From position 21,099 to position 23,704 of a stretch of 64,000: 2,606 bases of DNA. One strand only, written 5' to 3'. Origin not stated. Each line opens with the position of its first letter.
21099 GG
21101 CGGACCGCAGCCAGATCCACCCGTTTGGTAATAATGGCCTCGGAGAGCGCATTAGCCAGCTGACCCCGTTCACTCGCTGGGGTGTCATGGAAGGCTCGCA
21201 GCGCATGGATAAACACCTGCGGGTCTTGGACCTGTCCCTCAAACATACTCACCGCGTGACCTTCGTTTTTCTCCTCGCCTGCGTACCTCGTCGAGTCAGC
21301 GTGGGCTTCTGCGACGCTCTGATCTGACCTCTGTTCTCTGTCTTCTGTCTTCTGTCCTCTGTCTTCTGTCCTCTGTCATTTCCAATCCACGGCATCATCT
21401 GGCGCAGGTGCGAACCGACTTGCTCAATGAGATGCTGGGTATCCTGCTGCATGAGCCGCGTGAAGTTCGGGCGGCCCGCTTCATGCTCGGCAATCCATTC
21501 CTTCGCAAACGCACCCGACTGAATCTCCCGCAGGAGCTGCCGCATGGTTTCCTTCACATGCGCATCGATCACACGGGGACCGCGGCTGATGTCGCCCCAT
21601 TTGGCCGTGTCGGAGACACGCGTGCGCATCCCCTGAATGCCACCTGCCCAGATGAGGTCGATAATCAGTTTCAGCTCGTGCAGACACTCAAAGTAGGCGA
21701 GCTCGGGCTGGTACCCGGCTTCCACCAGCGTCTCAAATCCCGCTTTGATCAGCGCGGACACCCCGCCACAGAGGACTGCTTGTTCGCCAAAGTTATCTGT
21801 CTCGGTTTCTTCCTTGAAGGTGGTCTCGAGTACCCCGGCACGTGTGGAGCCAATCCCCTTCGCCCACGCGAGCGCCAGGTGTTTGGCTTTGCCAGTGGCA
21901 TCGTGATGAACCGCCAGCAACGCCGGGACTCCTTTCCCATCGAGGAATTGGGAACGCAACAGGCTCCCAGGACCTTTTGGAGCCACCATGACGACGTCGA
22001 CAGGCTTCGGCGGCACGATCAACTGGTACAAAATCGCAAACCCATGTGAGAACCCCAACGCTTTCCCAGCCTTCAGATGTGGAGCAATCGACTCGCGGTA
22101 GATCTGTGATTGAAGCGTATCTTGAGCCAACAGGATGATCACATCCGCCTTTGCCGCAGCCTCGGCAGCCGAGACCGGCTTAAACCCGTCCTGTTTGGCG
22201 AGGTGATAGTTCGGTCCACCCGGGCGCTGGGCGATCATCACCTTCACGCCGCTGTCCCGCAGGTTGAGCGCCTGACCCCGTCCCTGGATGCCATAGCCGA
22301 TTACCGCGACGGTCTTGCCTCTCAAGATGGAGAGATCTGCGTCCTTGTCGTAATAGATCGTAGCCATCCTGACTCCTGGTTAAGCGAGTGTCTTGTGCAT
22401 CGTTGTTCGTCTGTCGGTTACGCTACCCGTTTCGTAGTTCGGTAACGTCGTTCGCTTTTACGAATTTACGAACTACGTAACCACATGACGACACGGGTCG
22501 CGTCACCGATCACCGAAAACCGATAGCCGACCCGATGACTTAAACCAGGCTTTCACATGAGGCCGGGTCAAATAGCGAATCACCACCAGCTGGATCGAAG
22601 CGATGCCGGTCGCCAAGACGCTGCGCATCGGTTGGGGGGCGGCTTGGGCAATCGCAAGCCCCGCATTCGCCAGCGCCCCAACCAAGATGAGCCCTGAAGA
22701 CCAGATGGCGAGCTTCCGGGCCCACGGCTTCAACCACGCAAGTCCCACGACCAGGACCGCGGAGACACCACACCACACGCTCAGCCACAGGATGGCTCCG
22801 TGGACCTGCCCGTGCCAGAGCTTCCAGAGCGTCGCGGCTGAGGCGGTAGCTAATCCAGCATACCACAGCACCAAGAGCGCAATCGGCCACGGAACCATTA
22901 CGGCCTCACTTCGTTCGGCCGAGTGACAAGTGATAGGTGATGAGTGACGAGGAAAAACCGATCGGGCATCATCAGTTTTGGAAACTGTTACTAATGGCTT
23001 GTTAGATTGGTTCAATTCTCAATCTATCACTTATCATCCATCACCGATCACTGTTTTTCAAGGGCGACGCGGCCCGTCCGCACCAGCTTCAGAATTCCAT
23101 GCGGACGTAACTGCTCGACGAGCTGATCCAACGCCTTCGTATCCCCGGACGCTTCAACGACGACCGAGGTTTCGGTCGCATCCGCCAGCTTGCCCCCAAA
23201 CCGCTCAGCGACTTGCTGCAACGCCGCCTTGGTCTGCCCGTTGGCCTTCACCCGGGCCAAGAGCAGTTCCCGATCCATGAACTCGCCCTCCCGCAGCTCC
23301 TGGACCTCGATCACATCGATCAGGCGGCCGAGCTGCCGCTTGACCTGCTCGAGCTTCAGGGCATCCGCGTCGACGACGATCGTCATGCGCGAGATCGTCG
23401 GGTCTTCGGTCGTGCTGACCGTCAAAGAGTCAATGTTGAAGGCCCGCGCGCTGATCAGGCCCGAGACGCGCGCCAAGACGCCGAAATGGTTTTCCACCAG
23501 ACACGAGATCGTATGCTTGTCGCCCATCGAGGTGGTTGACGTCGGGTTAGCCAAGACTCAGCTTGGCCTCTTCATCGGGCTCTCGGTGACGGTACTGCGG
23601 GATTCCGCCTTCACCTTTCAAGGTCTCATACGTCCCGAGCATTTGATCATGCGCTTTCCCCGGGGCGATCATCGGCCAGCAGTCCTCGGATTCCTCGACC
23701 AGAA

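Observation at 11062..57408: Genome-wide style heptamer-repeat (GACAGAR / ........) element marking co-directional gene junctions and often translated into protein tails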

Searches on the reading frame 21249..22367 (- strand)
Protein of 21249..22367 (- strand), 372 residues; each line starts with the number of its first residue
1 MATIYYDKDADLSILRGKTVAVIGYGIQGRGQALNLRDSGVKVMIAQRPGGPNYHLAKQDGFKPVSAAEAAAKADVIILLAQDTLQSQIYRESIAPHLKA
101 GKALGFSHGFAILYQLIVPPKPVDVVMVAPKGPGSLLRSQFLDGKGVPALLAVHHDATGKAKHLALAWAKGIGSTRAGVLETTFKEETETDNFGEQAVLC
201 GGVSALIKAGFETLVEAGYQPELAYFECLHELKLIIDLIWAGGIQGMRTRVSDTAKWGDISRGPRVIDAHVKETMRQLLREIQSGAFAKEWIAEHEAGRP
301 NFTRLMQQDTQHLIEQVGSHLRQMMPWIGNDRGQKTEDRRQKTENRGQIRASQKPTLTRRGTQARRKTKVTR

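Call 8: search_protein_families(library=pfam, proteins=[window:21249-22367:-])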
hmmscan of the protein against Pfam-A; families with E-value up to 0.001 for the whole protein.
window:21249-22367:- (372 aa): 6 families
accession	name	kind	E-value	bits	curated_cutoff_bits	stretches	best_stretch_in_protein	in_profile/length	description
PF07991.19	KARI_N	-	5.7e-67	224.9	20.6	1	15-178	2-165/165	Acetohydroxy acid isomeroreductase, NADPH-binding domain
PF01450.25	KARI_C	-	7.3e-63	211.6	29.1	1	184-327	1-144/144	Ketol-acid reductoisomerase, C-terminal domain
PF02826.25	2-Hacid_dh_C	-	3.1e-06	27.1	25.1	1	13-84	32-102/178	D-isomer specific 2-hydroxyacid dehydrogenase, NAD binding domain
PF03807.23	F420_oxidored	-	8.7e-06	26.7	21.6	1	19-80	1-66/94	NADP oxidoreductase coenzyme F420-dependent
PF03446.21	NAD_binding_2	-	2.8e-05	24.6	21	1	19-103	1-88/161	NAD binding domain of 6-phosphogluconate dehydrogenase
PF00670.27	AdoHcyase_NAD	-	4.8e-05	24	27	1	13-79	19-84/162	S-adenosyl-L-homocysteine hydrolase, NAD binding domain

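Call 14: find_homologous_proteins(query=window:21249-22367:-, max_evalue=1e-50)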
Query window:21249-22367:- (372 aa): 8000 proteins with E <= 1e-50 among 8000 candidates; the best 120 are listed.
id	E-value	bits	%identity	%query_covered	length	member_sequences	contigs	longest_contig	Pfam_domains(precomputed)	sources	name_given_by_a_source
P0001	5.2e-246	834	100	100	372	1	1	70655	PF01450.26,PF03446.22,PF02826.26,PF03807.24,PF07991.19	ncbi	-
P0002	1.4e-231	786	81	78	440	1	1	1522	PF01450.26,PF07991.19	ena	-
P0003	1.2e-196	671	80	99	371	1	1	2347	PF01450.26,PF07991.19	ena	-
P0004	1.1e-194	665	88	90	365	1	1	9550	PF01450.26,PF07991.19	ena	-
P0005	6.5e-193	659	80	99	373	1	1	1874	PF01450.26,PF02826.26,PF07991.19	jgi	jgi:ketol-acid reductoisomerase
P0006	1.0e-192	658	81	98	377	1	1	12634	PF00670.28,PF01450.26,PF02826.26,PF07991.19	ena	-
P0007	2.6e-192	657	84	94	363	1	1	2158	PF01450.26,PF03446.22,PF02826.26,PF03807.24,PF07991.19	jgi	jgi:ketol-acid reductoisomerase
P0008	2.8e-192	657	82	98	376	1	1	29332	PF01450.26,PF03446.22,PF02826.26,PF07991.19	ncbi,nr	ncbi:MAG: ketol-acid reductoisomerase [Candidatus Omnitrophica bacterium]|nr:ketol-acid reductoisome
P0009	3.1e-192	657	84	93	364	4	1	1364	PF01450.26,PF02826.26,PF07991.19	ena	-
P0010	3.7e-192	656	82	95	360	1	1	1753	PF01450.26,PF03446.22,PF02826.26,PF07991.19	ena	-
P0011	4.8e-192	656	85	93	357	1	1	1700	PF01450.26,PF02826.26,PF07991.19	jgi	-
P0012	7.7e-192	655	85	90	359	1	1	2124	PF01450.26,PF03446.22,PF07991.19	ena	-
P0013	4.1e-191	653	79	100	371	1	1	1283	PF01450.26,PF07991.19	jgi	jgi:ketol-acid reductoisomerase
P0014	4.9e-191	653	79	100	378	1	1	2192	PF01450.26,PF07991.19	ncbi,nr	ncbi:MAG: ketol-acid reductoisomerase [Candidatus Omnitrophica bacterium]|nr:ketol-acid reductoisome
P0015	5.8e-191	653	83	93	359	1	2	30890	PF00670.28,PF01450.26,PF03446.22,PF02826.26,PF03807.24,PF07991.19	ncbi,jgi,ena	-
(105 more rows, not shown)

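Call 16: find_encoding_contigs(protein=P0001, flank=10000, max_places=3)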
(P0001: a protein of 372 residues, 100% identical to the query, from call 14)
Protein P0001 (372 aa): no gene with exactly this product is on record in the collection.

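Call 19: find_related_loci(query=window:21249-22367:-, collection=genome_contigs, flank=10000)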
Query window:21249-22367:- (372 aa) in genome_contigs; peptide patterns used: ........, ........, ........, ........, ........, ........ (x = any residue, [..] = any of these).
434 stretches matched a pattern; 362 encode a relative of the query (tblastn E <= 1e-3); the best 80 are kept; 80 distinct loci.
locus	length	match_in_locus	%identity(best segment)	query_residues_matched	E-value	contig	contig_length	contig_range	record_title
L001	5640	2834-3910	80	1-356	0e+0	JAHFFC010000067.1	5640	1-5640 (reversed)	MAG: Candidatus Omnitrophota bacterium isolate nzgw283 NODE_27181_length_5641_cov_2.908877, whole genome shotgun sequenc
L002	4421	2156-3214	82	1-353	0e+0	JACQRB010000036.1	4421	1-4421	MAG: Candidatus Omnitrophota bacterium isolate NC_groundwater_1348_Ag_S-0.2um_64_53 S_p2_S4_coassembly_k141_2091185, who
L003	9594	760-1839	81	1-345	0e+0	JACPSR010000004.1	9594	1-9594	MAG: Candidatus Omnitrophota bacterium isolate NC_groundwater_711_Ag_S-0.2um_63_19 S36_SO-2_scaffold_14762, whole genome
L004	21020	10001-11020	83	1-341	0e+0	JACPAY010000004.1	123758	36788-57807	MAG: Candidatus Omnitrophota bacterium isolate NC_groundwater_243_Ag_S-0.2um_69_17 S5_GD2017_2_S2_scaffold_378, whole ge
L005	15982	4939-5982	79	4-359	0e+0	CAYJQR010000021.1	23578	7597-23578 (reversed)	MAG TPA_asm: uncultured Planctomycetia bacterium isolate ERP125453_co1_458 genome assembly, contig: NODE_1978_length_235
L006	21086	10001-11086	78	1-365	0e+0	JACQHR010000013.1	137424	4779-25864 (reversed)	MAG: Candidatus Omnitrophota bacterium isolate NC_groundwater_1104_Ag_S2p5_61_386 S_2p5_S6_coassembly_k141_1255241, whol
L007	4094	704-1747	82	1-344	0e+0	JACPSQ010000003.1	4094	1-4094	MAG: Candidatus Omnitrophota bacterium isolate NC_groundwater_710_Ag_S-0.2um_63_12 S36_SO-2_scaffold_13915, whole genome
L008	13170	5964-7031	79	1-359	0e+0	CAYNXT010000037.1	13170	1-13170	MAG TPA_asm: uncultured Planctomycetales bacterium isolate ERP125453_co1_54 genome assembly, contig: NODE_5120_length_13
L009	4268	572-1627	82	1-354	0e+0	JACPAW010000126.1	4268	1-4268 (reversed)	MAG: Candidatus Omnitrophota bacterium isolate NC_groundwater_241_Ag_S-0.2um_53_8 S5_GD2017_2_S2_scaffold_16883, whole g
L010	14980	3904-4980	78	1-368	0e+0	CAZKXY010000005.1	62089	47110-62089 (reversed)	MAG TPA_asm: uncultured Planctomycetales bacterium isolate binchicken_co21_270 genome assembly, contig: NODE_110_length_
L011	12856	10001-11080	80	1-359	0e+0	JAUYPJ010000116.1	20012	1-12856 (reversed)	MAG: Candidatus Omnitrophota bacterium isolate C4_metabat.bin.25 C4_k141_516274, whole genome shotgun sequence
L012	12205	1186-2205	81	1-341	0e+0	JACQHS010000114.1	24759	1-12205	MAG: Candidatus Omnitrophota bacterium isolate NC_groundwater_1105_Ag_S2p5_64_204 S_2p5_S6_coassembly_k141_3636775, whol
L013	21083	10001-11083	76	1-365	0e+0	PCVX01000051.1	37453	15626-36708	MAG: Candidatus Omnitrophica bacterium CG11_big_fil_rev_8_21_14_0_20_63_9 CG11_8_21_14_0.20_scaffold_1544_c, whole genom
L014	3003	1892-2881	84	1-330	0e+0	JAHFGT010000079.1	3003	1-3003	MAG: Candidatus Omnitrophota bacterium isolate nzgw321 NODE_81035_length_3004_cov_3.536247, whole genome shotgun sequenc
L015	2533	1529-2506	81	1-326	0e+0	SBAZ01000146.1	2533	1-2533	MAG: Planctomycetales bacterium isolate Bin_23_1_1 Hy_contig5370, whole genome shotgun sequence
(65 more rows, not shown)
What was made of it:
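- Tried and rejected: The organism was placed instead from the names of IlvC homologues and the titles of related loci (calls 14, 19).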

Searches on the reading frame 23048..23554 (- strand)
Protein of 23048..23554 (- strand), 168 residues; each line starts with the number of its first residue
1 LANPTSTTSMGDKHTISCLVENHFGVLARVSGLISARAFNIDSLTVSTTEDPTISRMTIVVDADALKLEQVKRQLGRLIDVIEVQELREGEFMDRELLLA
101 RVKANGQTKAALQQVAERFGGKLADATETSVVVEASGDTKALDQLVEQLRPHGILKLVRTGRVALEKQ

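Call 84: search_protein_families(library=pfam, max_evalue=0.00001, proteins=[window:23048-23554:-])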
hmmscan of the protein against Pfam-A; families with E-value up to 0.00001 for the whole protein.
window:23048-23554:- (168 aa): 4 families
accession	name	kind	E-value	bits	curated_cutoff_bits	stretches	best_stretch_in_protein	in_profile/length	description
PF22629.2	ACT_AHAS_ss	-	4.5e-25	88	27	1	16-83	1-67/67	AHAS small subunit-like ACT domain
PF10369.15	ALS_ss_C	-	9.7e-22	77.2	23.2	1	95-167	1-73/74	Small subunit of acetolactate synthase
PF13710.12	ACT_5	-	7.9e-15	54.9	27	1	25-84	4-62/62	ACT domain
PF01842.31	ACT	-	6.5e-14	51.8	27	1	14-79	1-65/66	ACT domain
